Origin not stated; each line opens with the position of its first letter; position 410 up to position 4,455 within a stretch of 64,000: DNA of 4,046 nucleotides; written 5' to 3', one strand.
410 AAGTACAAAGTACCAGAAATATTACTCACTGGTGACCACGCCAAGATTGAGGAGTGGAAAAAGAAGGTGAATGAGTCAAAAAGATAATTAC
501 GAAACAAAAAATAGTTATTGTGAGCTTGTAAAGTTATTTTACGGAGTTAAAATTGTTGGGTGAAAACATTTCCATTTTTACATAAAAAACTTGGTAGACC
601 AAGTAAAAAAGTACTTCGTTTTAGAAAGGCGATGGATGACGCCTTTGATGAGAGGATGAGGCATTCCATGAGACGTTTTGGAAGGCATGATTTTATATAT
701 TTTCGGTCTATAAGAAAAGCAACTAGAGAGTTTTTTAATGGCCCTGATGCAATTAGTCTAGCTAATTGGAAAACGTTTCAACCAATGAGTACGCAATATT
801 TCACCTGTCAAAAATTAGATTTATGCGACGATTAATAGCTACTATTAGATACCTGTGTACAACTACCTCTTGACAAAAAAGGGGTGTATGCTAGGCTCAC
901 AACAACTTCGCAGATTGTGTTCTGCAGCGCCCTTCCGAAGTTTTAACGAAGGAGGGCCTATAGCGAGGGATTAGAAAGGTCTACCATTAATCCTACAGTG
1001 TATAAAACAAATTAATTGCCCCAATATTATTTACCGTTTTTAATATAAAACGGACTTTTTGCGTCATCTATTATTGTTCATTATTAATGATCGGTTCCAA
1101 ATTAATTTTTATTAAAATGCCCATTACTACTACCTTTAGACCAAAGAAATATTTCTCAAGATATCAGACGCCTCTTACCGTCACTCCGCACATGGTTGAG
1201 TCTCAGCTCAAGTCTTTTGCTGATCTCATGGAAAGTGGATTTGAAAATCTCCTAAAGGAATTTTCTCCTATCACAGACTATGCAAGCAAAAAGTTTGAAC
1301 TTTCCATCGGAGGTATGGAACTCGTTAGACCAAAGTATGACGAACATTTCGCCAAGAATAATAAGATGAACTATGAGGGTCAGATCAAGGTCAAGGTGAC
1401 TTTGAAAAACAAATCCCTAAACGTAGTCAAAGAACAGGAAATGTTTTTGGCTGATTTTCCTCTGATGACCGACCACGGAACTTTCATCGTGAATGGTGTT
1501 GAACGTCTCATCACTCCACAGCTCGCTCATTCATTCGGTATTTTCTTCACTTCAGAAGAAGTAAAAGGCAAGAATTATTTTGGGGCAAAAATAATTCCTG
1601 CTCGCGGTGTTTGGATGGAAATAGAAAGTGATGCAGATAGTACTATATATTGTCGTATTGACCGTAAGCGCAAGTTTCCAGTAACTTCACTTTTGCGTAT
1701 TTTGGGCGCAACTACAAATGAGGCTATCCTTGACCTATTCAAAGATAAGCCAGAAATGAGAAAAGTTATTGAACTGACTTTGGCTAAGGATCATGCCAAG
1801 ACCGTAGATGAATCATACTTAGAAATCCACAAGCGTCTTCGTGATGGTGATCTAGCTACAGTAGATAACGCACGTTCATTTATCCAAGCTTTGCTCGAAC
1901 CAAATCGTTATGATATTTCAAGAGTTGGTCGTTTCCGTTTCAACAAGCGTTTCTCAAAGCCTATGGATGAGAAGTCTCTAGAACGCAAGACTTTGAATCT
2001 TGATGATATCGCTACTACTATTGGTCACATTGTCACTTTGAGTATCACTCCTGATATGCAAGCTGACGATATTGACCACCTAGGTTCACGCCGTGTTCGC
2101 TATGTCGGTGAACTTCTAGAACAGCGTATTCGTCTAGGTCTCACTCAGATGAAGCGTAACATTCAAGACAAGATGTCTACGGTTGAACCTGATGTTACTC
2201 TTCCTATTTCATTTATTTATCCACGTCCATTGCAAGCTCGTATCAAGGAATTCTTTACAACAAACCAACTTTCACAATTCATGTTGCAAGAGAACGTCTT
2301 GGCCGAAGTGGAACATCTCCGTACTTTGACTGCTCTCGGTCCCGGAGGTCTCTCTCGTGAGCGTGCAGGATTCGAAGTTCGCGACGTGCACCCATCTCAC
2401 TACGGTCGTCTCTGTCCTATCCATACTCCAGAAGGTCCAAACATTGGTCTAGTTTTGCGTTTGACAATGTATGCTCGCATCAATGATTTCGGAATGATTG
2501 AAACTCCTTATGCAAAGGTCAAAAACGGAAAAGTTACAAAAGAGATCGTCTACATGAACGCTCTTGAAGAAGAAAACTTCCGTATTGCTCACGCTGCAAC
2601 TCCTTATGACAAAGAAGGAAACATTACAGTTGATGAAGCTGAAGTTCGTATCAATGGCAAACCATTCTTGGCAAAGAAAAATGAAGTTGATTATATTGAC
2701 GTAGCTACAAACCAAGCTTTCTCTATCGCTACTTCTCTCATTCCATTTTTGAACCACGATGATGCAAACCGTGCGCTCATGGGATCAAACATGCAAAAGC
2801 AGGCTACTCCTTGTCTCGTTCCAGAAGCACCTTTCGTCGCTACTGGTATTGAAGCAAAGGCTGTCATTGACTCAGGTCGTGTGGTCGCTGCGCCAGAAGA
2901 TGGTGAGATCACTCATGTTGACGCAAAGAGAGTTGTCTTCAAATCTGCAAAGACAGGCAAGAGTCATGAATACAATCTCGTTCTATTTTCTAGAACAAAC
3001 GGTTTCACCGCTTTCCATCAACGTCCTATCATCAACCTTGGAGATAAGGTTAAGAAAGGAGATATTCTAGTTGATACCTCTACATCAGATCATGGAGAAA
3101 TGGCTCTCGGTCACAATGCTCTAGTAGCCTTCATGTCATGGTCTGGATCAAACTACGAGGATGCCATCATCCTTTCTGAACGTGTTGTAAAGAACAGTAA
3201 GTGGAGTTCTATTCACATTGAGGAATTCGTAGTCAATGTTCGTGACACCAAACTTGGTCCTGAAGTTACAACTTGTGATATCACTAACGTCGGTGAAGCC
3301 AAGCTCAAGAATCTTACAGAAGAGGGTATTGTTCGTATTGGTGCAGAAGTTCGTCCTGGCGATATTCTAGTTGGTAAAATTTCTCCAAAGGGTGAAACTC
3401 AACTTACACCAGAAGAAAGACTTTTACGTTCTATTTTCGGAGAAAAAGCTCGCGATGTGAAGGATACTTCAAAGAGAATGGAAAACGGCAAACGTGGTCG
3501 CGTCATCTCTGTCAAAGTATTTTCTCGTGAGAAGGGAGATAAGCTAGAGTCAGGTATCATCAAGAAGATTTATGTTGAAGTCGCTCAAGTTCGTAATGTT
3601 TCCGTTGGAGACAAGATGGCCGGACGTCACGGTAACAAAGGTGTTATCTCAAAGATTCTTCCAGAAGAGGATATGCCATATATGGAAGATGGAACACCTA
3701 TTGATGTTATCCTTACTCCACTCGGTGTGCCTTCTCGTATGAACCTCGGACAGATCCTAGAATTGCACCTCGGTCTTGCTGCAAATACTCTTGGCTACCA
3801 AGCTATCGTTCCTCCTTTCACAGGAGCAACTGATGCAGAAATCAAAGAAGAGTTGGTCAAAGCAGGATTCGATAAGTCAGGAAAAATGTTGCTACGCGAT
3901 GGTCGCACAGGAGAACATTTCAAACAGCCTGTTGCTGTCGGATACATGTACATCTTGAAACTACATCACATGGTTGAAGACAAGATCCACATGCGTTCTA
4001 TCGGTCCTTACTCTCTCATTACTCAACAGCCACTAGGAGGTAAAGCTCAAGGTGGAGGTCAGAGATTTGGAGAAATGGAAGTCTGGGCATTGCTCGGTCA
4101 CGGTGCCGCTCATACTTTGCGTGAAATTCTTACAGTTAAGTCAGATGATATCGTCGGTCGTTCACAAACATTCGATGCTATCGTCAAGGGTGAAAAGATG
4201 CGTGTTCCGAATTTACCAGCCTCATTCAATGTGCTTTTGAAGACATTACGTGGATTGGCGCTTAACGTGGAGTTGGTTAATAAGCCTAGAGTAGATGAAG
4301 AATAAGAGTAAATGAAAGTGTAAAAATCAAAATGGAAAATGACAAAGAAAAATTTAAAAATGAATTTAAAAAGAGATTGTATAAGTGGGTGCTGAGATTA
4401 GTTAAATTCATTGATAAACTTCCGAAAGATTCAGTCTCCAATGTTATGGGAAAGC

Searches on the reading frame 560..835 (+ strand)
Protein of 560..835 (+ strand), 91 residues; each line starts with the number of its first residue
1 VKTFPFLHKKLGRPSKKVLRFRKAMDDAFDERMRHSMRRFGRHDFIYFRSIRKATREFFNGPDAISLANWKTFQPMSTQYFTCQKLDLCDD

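Call 56: find_encoding_contigs(protein=window:560-835:+, flank=10000, max_places=1)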
Protein window:560-835:+ (91 aa): no gene with exactly this product is on record in the collection.

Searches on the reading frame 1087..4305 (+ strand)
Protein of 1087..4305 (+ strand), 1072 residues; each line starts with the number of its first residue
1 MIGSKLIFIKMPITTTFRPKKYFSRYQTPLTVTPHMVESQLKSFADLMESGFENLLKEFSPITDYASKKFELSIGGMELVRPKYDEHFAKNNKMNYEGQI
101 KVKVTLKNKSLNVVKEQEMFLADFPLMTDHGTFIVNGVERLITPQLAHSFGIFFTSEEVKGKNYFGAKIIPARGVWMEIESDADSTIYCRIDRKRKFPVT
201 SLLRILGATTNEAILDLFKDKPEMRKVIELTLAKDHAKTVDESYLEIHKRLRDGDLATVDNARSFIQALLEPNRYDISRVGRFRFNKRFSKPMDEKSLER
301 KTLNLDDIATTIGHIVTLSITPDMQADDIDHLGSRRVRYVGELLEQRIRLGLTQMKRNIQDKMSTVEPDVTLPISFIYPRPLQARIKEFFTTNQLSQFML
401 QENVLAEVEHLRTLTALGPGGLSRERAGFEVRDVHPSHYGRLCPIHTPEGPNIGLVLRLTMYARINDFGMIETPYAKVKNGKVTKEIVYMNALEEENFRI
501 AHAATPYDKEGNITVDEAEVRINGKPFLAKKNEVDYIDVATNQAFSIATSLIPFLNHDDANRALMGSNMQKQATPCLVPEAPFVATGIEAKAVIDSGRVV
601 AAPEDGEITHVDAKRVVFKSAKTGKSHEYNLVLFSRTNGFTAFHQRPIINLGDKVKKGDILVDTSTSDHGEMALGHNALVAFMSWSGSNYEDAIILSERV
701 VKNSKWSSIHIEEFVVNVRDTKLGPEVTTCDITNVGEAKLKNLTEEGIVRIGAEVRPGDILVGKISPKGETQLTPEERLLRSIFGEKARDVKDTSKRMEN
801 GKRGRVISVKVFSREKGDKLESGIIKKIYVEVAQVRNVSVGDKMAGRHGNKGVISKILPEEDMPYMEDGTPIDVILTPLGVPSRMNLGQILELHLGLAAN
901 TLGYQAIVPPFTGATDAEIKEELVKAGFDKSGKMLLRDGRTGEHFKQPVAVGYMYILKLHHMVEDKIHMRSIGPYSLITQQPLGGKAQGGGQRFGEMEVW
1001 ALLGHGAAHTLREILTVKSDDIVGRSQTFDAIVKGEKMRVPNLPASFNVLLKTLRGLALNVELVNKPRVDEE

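Call 6: search_protein_families(library=pfam, proteins=[window:1087-4305:+], max_evalue=0.00001)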
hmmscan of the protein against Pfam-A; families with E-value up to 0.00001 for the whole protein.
window:1087-4305:+ (1072 aa): 6 families
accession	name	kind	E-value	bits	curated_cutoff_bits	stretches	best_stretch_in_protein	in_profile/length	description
PF00562.33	RNA_pol_Rpb2_6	-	7.2e-128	427.3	23.4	1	604-988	4-373/373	RNA polymerase Rpb2, domain 6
PF04565.21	RNA_pol_Rpb2_3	-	5.1e-26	91.1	21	1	397-465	1-68/68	RNA polymerase Rpb2, domain 3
PF04560.25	RNA_pol_Rpb2_7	-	5e-23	81.8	32.1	1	990-1065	1-86/87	RNA polymerase Rpb2, domain 7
PF04561.19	RNA_pol_Rpb2_2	-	1e-19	71.4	21.7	1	167-338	22-190/190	RNA polymerase Rpb2, domain 2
PF10385.14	RNA_pol_Rpb2_45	-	3.3e-19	69.1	28.2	1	475-540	1-66/66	RNA polymerase beta subunit external 1 domain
PF04563.20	RNA_pol_Rpb2_1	-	4e-10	40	28.2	1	36-364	2-181/203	RNA polymerase beta subunit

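Call 57: find_encoding_contigs(protein=window:1087-4305:+, flank=10000, max_places=1)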
Protein window:1087-4305:+ (1072 aa): no gene with exactly this product is on record in the collection.
